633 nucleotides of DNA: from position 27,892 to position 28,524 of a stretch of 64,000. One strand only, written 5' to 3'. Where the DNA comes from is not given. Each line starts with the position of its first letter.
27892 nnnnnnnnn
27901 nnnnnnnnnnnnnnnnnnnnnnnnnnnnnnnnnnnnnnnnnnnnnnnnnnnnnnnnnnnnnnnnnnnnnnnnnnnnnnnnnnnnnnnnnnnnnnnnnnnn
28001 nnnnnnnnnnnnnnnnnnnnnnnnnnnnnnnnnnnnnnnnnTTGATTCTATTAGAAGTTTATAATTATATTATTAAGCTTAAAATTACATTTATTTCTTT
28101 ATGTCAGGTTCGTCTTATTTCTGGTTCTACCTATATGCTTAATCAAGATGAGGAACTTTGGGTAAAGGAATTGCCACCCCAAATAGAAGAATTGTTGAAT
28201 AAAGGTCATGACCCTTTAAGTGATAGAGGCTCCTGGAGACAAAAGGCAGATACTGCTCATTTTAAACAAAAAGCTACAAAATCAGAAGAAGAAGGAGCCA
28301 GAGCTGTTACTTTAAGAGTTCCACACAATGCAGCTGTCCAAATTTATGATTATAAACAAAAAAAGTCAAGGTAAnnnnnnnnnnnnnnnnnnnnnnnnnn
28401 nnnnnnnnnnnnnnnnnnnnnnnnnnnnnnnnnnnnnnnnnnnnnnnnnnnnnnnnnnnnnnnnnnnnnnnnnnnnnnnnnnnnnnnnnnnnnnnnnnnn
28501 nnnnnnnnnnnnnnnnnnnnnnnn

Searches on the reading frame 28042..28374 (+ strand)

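Call 44: search_protein_families(library=pfam, proteins=[window:28042-28374:+], max_evalue=0.001)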
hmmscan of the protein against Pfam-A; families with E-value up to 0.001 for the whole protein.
window:28042-28374:+ (110 aa): 2 families
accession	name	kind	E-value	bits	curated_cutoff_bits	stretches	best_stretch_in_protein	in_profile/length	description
PF17796.6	Vault_4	-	2.5e-10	40.8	22.9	1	18-62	15-61/63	Major Vault Protein repeat domain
PF17795.6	Vault_3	-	1.4e-07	32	28.8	1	89-110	2-23/62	Major Vault Protein Repeat domain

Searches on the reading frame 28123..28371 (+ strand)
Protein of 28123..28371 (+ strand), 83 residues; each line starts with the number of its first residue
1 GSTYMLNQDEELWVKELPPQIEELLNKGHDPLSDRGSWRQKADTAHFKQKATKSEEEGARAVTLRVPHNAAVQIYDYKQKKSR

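Call 46: find_homologous_proteins(query=window:28123-28371:+, max_evalue=0.00001)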
Query seq(83 aa) (83 aa): 86 proteins with E <= 0.00001 among 96 candidates.
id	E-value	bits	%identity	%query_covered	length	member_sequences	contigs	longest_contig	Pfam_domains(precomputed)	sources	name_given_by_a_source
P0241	1.7e-33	132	76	95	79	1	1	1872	PF17795.7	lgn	-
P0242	1.1e-30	123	75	95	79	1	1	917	PF17795.7,PF17796.7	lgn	-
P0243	2.6e-29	119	70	95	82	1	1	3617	PF17795.7,PF17796.7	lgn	-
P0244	1.1e-28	117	69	95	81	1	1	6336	PF17795.7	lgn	-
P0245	1.7e-28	116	68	95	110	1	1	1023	PF17795.7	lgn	-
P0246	2.9e-28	116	70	95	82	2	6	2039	PF17795.7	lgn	-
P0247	6.3e-28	114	70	95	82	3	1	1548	PF17795.7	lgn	-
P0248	1.8e-27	113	70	95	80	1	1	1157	PF17795.7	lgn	-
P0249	3.2e-21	93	60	100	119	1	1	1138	PF17795.7,PF17796.7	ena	-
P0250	3.9e-20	90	59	100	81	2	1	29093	PF17795.7,PF17796.7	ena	-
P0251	5.2e-20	89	58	100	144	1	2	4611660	PF17795.7,PF17796.7,PF01505.24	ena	-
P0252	1.2e-19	88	58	100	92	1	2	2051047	PF17795.7,PF17796.7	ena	-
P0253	1.2e-19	88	59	100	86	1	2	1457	PF17795.7,PF17796.7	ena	-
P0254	1.6e-19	88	59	100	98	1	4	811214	PF17795.7,PF17796.7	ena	-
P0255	2.2e-19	87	58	100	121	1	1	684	PF17795.7,PF17796.7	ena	-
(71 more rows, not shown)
